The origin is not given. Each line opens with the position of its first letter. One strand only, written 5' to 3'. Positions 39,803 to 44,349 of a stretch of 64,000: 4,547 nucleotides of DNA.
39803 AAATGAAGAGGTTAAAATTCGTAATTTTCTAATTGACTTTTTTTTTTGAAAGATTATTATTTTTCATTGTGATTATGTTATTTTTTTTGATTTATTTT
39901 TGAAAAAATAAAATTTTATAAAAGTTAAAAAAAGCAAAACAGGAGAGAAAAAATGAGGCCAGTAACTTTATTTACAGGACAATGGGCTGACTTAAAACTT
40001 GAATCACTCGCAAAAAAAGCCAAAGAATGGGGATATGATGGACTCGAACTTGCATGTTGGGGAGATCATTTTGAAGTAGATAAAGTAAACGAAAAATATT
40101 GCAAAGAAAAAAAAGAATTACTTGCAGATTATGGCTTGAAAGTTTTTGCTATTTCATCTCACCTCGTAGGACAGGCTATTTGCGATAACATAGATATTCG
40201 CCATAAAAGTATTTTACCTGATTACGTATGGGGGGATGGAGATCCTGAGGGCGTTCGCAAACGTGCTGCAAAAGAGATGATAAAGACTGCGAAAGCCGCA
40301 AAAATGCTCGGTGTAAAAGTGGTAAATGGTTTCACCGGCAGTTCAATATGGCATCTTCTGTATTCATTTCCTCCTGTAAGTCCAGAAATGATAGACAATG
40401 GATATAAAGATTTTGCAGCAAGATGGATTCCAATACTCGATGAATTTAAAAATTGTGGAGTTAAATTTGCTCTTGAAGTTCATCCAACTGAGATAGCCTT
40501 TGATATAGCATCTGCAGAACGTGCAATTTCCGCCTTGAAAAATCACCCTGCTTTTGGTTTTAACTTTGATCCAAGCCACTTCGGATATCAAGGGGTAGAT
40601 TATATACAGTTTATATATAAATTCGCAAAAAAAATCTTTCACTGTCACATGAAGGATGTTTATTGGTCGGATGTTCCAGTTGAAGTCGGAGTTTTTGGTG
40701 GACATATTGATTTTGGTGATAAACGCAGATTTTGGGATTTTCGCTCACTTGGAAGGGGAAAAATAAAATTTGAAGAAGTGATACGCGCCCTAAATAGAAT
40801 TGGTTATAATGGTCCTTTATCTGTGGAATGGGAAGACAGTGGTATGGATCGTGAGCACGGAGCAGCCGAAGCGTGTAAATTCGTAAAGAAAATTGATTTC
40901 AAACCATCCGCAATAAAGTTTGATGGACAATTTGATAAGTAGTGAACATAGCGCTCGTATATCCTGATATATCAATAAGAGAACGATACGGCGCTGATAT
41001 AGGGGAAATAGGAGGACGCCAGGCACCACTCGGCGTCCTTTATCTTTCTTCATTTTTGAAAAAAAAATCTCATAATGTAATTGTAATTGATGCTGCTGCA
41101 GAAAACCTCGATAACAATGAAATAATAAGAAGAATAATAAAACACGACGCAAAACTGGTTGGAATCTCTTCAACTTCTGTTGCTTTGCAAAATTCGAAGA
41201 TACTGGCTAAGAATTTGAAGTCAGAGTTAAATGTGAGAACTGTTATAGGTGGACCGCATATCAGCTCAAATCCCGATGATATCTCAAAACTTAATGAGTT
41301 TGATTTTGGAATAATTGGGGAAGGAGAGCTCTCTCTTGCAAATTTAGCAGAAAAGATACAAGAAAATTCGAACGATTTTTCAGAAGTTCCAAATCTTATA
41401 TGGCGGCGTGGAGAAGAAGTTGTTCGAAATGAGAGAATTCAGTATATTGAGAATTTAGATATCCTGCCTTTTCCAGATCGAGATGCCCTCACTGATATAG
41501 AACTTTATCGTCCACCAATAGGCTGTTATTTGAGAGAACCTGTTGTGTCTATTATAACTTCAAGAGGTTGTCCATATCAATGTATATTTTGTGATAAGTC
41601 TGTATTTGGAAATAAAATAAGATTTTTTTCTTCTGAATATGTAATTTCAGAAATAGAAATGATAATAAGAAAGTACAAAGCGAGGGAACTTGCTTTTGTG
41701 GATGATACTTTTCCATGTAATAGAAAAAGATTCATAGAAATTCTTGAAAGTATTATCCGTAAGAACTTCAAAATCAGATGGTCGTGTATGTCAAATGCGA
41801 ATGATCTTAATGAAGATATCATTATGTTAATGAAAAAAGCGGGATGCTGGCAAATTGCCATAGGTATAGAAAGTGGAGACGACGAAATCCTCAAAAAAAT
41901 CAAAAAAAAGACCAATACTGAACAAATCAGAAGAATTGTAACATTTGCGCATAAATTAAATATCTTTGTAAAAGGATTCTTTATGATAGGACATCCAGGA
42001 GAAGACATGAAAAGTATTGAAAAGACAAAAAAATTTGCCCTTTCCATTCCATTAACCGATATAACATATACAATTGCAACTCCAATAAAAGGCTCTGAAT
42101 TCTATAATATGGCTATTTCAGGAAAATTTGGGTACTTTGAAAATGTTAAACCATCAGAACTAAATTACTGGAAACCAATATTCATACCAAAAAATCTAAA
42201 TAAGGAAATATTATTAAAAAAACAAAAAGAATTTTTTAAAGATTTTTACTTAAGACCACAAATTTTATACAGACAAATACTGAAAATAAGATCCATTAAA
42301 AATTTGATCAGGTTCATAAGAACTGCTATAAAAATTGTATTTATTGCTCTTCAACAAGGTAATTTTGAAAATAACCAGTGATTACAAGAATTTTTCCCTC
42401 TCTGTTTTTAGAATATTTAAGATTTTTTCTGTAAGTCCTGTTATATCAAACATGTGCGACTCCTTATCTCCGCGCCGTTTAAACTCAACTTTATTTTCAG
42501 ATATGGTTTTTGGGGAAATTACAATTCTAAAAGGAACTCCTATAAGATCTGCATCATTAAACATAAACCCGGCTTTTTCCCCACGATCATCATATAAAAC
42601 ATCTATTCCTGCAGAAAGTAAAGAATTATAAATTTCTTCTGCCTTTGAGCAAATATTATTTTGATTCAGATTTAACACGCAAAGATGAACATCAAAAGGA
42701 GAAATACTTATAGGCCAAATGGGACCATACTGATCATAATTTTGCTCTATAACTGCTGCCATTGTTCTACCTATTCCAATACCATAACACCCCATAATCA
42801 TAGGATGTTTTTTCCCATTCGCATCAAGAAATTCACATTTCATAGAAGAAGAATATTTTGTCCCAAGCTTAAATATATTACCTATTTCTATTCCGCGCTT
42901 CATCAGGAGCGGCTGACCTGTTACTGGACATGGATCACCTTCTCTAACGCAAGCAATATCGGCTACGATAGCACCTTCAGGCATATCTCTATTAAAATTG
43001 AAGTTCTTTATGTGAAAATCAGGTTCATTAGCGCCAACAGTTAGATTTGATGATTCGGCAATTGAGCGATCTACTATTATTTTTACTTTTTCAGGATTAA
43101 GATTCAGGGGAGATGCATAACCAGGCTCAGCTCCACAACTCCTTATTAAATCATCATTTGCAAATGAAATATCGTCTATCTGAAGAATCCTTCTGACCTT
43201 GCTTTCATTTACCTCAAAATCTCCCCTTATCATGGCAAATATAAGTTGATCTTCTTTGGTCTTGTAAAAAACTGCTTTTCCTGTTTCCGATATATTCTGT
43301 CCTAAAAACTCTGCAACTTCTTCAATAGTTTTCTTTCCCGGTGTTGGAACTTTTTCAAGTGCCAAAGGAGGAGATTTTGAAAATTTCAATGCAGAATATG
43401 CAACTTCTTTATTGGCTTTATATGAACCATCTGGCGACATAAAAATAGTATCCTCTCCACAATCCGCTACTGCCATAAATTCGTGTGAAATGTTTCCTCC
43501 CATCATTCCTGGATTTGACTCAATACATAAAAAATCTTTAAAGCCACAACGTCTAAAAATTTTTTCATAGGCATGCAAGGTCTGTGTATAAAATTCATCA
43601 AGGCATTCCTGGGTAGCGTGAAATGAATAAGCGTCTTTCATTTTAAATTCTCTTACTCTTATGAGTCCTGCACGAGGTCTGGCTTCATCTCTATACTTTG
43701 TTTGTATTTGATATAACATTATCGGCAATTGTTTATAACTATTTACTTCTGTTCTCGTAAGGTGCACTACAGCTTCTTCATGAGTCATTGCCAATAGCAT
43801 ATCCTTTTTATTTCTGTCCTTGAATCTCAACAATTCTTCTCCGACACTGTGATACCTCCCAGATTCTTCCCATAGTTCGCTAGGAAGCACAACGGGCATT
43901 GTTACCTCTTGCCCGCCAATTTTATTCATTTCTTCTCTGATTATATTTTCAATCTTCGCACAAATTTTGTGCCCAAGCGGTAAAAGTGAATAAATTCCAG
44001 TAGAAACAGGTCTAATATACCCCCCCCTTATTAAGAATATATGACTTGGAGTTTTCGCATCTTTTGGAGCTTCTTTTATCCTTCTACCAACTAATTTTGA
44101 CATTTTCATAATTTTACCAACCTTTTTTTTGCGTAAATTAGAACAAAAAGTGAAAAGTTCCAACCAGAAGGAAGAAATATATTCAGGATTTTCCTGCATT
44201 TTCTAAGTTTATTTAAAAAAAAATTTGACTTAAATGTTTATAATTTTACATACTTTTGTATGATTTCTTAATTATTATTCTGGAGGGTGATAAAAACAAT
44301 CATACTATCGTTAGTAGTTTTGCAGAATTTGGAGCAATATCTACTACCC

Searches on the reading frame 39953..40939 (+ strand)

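Call 12: search_protein_families(library=pfam, proteins=[window:39953-40939:+], max_evalue=0.001)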
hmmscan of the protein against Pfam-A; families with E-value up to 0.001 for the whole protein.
window:39953-40939:+ (329 aa): 1 family
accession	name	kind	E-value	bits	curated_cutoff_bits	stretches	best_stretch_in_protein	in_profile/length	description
PF01261.30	AP_endonuc_2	-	1.6e-43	149.7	31.1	1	21-313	2-248/249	Xylose isomerase-like TIM barrel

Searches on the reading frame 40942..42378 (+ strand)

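Call 12: search_protein_families(library=pfam, proteins=[window:40942-42378:+], max_evalue=0.001)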
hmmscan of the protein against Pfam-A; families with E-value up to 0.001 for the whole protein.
window:40942-42378:+ (479 aa): 2 families
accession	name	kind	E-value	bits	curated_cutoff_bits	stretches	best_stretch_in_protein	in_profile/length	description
PF04055.27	Radical_SAM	-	7.4e-26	91.7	29.5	1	204-366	1-166/166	Radical SAM superfamily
PF02310.24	B12-binding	-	9.8e-21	74.3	32.1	1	20-135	5-120/121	B12 binding domain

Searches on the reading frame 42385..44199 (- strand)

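Call 12: search_protein_families(library=pfam, proteins=[window:42385-44199:-], max_evalue=0.001)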
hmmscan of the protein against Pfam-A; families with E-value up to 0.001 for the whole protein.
window:42385-44199:- (605 aa): 3 families
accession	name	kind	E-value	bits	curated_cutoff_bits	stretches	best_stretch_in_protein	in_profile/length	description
PF00587.30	tRNA-synt_2b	-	4.2e-36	125.1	29.3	1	125-487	2-179/179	tRNA synthetase class II core domain (G, H, P, S and T)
PF04073.20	tRNA_edit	-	3.6e-25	88.9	25.5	1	286-399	1-115/123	Aminoacyl-tRNA editing domain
PF03129.25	HGTP_anticodon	-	3.8e-18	65.9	21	1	507-594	3-92/94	Anticodon binding domain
